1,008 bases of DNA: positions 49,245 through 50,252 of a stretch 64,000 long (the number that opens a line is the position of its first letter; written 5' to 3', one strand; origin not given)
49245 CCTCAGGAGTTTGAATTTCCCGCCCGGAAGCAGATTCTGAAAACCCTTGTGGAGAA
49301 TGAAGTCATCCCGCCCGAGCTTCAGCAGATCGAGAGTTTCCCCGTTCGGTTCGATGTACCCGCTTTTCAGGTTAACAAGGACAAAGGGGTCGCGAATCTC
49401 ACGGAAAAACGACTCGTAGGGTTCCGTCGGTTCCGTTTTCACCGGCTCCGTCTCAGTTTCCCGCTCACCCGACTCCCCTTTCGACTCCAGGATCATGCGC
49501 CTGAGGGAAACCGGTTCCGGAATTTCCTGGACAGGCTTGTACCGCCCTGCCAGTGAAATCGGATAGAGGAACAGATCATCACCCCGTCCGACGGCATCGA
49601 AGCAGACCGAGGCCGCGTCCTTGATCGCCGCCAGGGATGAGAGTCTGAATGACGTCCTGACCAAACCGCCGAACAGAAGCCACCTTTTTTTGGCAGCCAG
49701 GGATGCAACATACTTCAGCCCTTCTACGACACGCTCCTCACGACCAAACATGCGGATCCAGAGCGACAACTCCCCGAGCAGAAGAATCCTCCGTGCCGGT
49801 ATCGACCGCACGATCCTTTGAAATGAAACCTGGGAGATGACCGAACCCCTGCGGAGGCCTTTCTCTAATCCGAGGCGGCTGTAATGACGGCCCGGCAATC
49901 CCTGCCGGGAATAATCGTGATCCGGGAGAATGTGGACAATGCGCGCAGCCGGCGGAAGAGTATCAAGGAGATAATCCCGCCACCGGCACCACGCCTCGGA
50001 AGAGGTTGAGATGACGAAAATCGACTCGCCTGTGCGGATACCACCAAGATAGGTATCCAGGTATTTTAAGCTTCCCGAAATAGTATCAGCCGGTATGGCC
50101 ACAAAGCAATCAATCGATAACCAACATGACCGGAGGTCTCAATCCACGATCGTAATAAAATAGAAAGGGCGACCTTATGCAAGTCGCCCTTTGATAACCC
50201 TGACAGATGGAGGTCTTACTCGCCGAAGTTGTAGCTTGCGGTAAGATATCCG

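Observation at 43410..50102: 2002-aa soluble multi-PAS/GAF histidine kinase with a degenerate KaiC-like N-terminus, paired with a REC-DHp response regulator lacking an ATPase domain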

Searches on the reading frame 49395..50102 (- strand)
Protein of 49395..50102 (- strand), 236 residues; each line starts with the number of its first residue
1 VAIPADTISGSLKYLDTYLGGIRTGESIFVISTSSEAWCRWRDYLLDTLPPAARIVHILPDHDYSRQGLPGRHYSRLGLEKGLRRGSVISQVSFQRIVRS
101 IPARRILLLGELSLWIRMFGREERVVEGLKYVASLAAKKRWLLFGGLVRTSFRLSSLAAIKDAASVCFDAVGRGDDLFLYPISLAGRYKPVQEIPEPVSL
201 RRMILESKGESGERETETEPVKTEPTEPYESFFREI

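Call 7: search_protein_families(library=pfam, proteins=[window:49395-50102:-], max_evalue=10)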
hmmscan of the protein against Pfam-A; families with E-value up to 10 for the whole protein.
seq(236 aa): 0 families

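Call 8: search_solved_structures(query=window:49395-50102:-, max_evalue=10, show_alignments=3)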
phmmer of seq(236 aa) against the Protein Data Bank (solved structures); distinct sequences matched with E-value up to 10: 3.
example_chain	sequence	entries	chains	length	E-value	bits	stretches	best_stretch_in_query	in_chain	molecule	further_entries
4u65_E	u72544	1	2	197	0.92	12.1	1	15-85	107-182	Putative cystine protease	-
7yia_A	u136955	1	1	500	1.2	11.7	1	23-70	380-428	CD-NTase-associated protein 4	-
7yib_A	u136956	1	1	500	1.2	11.7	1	23-70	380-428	CD-NTase-associated protein 4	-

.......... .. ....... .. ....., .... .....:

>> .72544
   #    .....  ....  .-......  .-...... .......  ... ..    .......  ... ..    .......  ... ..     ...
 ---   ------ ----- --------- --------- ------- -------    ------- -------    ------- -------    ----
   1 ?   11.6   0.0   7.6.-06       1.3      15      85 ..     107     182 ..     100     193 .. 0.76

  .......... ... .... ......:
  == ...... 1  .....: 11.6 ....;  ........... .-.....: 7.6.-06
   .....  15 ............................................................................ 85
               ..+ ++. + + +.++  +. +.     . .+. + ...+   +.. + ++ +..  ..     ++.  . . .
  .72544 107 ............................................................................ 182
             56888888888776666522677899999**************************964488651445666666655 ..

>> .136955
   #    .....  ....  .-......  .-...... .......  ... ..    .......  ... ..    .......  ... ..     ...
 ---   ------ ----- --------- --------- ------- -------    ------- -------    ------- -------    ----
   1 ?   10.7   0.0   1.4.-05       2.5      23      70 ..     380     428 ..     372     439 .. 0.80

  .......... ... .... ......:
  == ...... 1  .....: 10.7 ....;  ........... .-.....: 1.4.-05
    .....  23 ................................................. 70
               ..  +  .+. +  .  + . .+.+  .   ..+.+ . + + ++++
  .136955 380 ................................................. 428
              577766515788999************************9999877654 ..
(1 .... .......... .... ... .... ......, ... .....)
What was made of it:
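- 49503..50102 (-): Kinase residues 1-200: inactivated KaiC/RecA-fold domain with no Walker A. Walker B reads LLLGELS here, against hhhhD[DE]LS in most relatives. No Pfam or PDB hit by single sequence (calls 7, 8).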

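Call 9: find_homologous_proteins(query=window:49458-50102:-, max_evalue=0.01)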
Query seq(215 aa): 665 candidates shared short words with the query, none scored E <= 0.01.
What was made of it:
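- Tried and rejected: Searches against Pfam (call 7), the PDB (call 8) and the word-indexed protein database (call 9) found nothing meaningful.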

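Call 16: search_protein_representatives(protein=window:49443-50102:-)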
Query: 220 residues. Proteins with E-value up to 0.001 (for the whole library): 21; up to 1e-10: 5; up to 1e-30: 1. The best 21 are listed.
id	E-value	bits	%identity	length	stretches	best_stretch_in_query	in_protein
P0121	3.7e-56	206.4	100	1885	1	118-220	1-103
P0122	4.6e-17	78.6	30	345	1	11-199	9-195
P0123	7.9e-16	74.6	29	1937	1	7-196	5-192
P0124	9.0e-15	71.1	26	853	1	10-210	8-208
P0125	3.5e-11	59.4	32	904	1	9-195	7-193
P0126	1.1e-10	57.7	26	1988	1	8-212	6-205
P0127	2.6e-10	56.5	30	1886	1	9-204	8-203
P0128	2.8e-10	56.5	24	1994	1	9-207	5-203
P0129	1.0e-09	54.6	28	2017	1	10-201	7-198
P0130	3.4e-09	52.9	23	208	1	10-185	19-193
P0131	9.3e-09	51.5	26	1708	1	14-201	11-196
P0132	4.4e-08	49.3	28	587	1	14-192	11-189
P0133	1.7e-07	47.4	28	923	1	9-202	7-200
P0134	3.7e-07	46.3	28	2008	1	12-190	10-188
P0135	4.5e-07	46.0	26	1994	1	15-219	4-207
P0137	3.6e-06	43.0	27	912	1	9-202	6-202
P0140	1.6e-04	37.6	24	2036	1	8-199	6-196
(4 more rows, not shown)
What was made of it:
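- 49503..50102 (-): 21 relatives found by exhaustive phmmer (call 16).
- Checked: Twenty representative proteins, mostly 1,850-2,040 aa, align to it from their own residues 5-10 (call 16).
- One NCBI call of this protein is 1,885 aa and starts at M118 (call 16).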

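Call 20: search_solved_structures(query=A1, max_evalue=10, show_alignments=4)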
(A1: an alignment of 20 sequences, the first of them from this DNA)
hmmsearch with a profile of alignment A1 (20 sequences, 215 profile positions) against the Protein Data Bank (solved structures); distinct sequences matched with E-value up to 10: 31.
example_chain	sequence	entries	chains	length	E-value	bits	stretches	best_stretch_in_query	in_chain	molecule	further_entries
8zn5_B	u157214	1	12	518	0.00086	22.2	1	5-72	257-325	KaiC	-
8jon_A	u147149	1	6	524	0.0038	20.1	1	5-70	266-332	Circadian clock oscillator protein KaiC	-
8zn6_F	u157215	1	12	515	0.0066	19.3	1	5-71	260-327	KaiC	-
8zn7_D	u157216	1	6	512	0.0071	19.2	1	5-70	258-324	KaiC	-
4yds_A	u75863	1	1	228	0.032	17.1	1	90-143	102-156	Flagella-related protein H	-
7x1y_A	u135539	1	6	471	0.16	14.8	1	5-71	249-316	Circadian clock oscillator protein KaiC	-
7x1z_A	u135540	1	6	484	0.16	14.8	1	5-71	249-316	Circadian clock oscillator protein KaiC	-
4ijm_A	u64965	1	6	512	0.16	14.8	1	5-71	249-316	Circadian clock protein kinase KaiC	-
1u9i_A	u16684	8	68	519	0.17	14.7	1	5-71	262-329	KaiC | Circadian clock protein kinase kaiC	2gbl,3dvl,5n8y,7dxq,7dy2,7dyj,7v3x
8wv8_A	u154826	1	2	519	0.17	14.7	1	5-71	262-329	Circadian clock oscillator protein KaiC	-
7dyk_A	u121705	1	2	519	0.17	14.7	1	5-71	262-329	Circadian clock protein kinase KaiC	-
3k0a_A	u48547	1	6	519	0.17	14.7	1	5-71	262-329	Circadian clock protein kinase KaiC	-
8wve_A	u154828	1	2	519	0.17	14.7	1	5-71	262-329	Circadian clock oscillator protein KaiC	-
3jzm_A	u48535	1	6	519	0.17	14.7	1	5-71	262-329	Circadian clock protein kinase kaiC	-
1tf7_A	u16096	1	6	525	0.17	14.7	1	5-71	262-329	KaiC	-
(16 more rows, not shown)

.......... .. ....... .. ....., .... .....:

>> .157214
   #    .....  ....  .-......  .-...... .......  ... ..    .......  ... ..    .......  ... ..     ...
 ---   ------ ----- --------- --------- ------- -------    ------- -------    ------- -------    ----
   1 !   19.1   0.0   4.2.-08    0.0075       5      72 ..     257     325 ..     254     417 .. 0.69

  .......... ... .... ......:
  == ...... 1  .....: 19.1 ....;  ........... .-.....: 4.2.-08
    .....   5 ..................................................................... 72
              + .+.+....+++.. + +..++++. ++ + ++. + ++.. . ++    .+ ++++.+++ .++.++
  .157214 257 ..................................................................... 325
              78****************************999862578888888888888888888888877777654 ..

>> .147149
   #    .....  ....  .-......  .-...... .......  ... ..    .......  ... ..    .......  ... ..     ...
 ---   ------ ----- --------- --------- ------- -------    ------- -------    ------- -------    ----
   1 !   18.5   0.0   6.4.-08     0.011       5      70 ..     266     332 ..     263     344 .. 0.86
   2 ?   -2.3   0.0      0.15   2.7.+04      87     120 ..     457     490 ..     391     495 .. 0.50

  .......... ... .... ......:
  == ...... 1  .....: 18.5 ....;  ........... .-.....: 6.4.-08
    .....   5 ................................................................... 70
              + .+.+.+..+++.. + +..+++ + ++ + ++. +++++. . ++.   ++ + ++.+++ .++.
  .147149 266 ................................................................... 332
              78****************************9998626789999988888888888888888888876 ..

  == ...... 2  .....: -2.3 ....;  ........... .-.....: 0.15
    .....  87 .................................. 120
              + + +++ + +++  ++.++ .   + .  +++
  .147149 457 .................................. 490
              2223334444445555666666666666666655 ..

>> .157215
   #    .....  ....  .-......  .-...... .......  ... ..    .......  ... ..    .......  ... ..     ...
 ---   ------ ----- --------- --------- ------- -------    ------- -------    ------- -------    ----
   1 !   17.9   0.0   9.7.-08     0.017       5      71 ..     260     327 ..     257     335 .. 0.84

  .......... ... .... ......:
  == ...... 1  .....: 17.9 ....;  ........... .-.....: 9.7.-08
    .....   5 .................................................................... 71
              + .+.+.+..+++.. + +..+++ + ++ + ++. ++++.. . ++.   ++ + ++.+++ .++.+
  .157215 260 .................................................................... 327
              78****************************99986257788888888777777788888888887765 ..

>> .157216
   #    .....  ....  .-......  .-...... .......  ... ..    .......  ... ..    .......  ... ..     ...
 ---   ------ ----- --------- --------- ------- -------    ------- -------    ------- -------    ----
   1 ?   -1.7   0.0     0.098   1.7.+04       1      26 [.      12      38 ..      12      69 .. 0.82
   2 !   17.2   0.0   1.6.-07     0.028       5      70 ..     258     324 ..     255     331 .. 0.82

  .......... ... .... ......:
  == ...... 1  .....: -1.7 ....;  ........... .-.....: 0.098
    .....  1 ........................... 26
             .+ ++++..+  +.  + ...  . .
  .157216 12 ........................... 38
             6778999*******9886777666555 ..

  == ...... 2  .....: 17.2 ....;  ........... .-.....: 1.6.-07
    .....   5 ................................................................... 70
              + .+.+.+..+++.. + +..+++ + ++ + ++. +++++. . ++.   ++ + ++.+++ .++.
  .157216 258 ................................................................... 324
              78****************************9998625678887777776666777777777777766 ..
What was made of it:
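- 49503..50102 (-): Profile against PDB gives KaiC CII, FlaH and SSO2452 (call 20).
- On KaiC / RecA-superfamily ATPase (kinase residues 1-200): KaiC's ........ aligns to 'sskeawqk' (call 20).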

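Call 27: predict_structure(alignment_id=A1)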
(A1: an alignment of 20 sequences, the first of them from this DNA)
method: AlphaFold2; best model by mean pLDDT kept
length: 209 residues; sequences in the alignment: 20
mean_pLDDT: 83.2   pTM: 0.82
mean pLDDT of the five models: 83.2, 82.3, 82.0, 81.9, 81.2
residues with pLDDT >= 90: 108; 70-90: 53; 50-70: 41; < 50: 7
segments of 3 or more residues with pLDDT < 50: 1-4
pLDDT, mean of each block of 10 residues (from residue 1): 52 83 93 93 88 86 56 59 62 91 93 91 96 96 96 97 95 93 73 72 82
secondary structure, 60 per line:
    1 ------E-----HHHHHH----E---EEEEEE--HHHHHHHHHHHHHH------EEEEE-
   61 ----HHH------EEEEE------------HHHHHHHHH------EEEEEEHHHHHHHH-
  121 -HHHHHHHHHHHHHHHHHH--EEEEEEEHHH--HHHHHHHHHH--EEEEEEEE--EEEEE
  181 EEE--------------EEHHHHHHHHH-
elements in order: H13-18 E27-32 H35-48 E55-59 E74-78 H91-99 E106-111 H112-119 H122-139 E142-148 H154-163 E166-173 E176-183 H200-208
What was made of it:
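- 49503..50102 (-): AF2 pLDDT 83 (call 27).
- On KaiC / RecA-superfamily ATPase (kinase residues 1-200): AF2 pLDDT 83, pTM 0.82 (call 27).
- The AF2 model needs these residues to complete the RecA fold at high confidence (call 27).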

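Call 30: fold_search(model_id=the predicted structure, library=pdb)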
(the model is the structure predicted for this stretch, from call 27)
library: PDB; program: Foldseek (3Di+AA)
matches with E <= 10: 1780; with E <= 0.001: 397
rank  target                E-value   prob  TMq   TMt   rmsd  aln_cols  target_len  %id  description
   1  4yds                  1.7e-08  1.00  0.57  0.53   5.7       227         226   14  FlaH from Sulfolobus acidocaldarius with ATP and Mg-Ion (released 2015-11-11)
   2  8r2g_D                4.4e-08  1.00  0.59  0.52   5.9       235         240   13  Crystal structure of a BRCA2-DMC1 complex (released 2023-11-22)
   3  9fp0_E                6.0e-08  1.00  0.53  0.25   4.6       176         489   13  Cryo-EM structure of the 'crown'less Bcs macrocomplex for E. coli cellulose secretion in non-saturating c-di-GMP (loca (released 2024-10-16)
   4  9d4n_A                6.4e-08  1.00  0.56  0.39   5.9       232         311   13  The cryo-EM structure of the yeast Dmc1 filament bound to ssDNA in the presence of ATP (released 2025-01-22)
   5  6r3p_B                7.2e-08  1.00  0.58  0.51   6.0       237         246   13  Crystal structure of human DMC1 ATPase domain (released 2019-04-03)
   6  8r2g_A                8.7e-08  1.00  0.58  0.52   5.9       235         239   13  Crystal structure of a BRCA2-DMC1 complex (released 2023-11-22)
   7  9q23_G                1.0e-07  1.00  0.57  0.40   6.6       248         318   13  DX2-CX3-RAD51 structure in the intermediate state (released 2026-03-04)
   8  5nwl_D                1.1e-07  1.00  0.54  0.40   5.9       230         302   14  Crystal structure of a human RAD51-ATP filament. (released 2018-03-07)
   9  8r2g_E                1.3e-07  1.00  0.59  0.52   5.9       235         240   13  Crystal structure of a BRCA2-DMC1 complex (released 2023-11-22)
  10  8r2g_F                1.4e-07  1.00  0.59  0.52   6.0       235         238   13  Crystal structure of a BRCA2-DMC1 complex (released 2023-11-22)
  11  9fnn_E                1.5e-07  1.00  0.54  0.26   4.7       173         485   14  Cryo-EM structure of the c-di-GMP-saturated 'crown'less Bcs macrocomplex for cellulose secretion in E. coli (released 2024-10-16)
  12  9q25_G                1.5e-07  1.00  0.60  0.44   5.2       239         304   14  DX2-CX3-RAD51 in the closed state (released 2026-03-04)
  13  9njr_E                1.5e-07  1.00  0.56  0.42   5.7       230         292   12  The Cryo-EM structure of the yeast Dmc1-ssDNA nucleoprotein filament ADP bound state (released 2025-03-19)
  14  4hyy_A                1.7e-07  1.00  0.58  0.51   5.8       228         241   12  Filament of octameric rings of DMC1 recombinase from Homo sapiens (released 2013-04-10)
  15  6r3p_C                2.0e-07  1.00  0.58  0.51   6.0       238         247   13  Crystal structure of human DMC1 ATPase domain (released 2019-04-03)
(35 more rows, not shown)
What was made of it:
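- On KaiC / RecA-superfamily ATPase (kinase residues 1-200): Foldseek E 1.7e-8 to FlaH (call 30).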

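Call 62: list_cluster_members(proteins=[P0126, P0131, P0132, P0140, P0127, P0121, P0137, P0129])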
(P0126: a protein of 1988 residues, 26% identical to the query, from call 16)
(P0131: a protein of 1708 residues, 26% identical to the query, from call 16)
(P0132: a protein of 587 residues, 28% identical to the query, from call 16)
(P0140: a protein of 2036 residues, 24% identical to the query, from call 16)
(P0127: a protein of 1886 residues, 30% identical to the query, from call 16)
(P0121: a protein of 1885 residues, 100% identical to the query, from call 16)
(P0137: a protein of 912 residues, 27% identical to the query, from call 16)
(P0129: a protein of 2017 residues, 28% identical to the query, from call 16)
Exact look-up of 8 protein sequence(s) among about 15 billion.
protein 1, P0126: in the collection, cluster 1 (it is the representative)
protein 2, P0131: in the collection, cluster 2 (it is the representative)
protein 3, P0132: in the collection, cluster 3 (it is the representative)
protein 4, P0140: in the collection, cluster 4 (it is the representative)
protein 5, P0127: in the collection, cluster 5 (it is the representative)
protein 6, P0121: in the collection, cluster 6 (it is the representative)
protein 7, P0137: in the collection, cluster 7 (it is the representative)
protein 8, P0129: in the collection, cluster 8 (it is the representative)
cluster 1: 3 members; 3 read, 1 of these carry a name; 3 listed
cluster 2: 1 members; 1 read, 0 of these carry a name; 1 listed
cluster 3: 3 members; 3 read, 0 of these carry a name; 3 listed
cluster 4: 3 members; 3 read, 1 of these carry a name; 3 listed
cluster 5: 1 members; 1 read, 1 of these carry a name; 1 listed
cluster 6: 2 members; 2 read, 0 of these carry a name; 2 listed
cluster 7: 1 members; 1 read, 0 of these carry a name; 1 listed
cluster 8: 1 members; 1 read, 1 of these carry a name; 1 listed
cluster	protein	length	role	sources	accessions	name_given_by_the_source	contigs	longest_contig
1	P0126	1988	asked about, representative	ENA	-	-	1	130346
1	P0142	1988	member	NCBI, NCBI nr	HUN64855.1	MAG TPA: PAS domain S-box protein [Bacteroidota bacterium] | PAS domain S-box protein [Bacteroidota bacterium]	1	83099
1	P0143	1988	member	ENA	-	-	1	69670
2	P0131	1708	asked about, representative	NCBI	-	-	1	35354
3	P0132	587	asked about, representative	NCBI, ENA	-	-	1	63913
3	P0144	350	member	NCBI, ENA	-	-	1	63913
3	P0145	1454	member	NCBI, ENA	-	-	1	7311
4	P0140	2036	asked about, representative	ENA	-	-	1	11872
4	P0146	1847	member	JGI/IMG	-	PAS domain S-box-containing protein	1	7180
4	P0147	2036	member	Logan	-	-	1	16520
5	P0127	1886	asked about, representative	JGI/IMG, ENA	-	PAS domain S-box-containing protein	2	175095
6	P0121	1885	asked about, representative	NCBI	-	-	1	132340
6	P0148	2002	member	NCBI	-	-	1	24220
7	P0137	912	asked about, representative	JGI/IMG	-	-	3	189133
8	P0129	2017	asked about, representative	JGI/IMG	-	PAS domain S-box-containing protein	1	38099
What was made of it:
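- Checked: A 2,002-aa call of the same protein exists in NCBI, alongside an 1,885-aa call that starts at M118 (calls 16, 62).
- An alternative 2,002-aa call exists (call 62).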

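Call 72: search_protein_families(library=pfam, alignment_id=A1, max_evalue=1)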
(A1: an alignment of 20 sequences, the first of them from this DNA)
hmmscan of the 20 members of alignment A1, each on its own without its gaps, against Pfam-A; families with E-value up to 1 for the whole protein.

A. member 1, seq(209 aa): 0 families

B. families by the number of members that match (of 20 scanned): 7 families
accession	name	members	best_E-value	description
PF05625.17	PAXNEB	4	0.015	PAXNEB protein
PF10483.15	Elong_Iki1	1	0.039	Elongator subunit Iki1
PF13173.12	AAA_14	1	0.047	AAA domain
PF24915.1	Spectrin_SESTD1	1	0.1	SESTD1-like, spectrin repeat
PF05763.18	DUF835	1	0.1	Protein of unknown function (DUF835)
PF14580.12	LRR_9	1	0.12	Leucine-rich repeat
PF01637.24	ATPase_2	1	0.17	ATPase domain predominantly from Archaea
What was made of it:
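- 49503..50102 (-): Only faint Pfam hits, to Elp4, Elp5 and DUF835 (call 72).
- On KaiC / RecA-superfamily ATPase (kinase residues 1-200): The family gives only faint hits to PAXNEB, Iki1 and DUF835 (call 72).
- Its nearest Pfam echoes are other inactive RecA-like families: Elp4 (PAXNEB), Elp5 (Iki1) and DUF835 (call 72).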
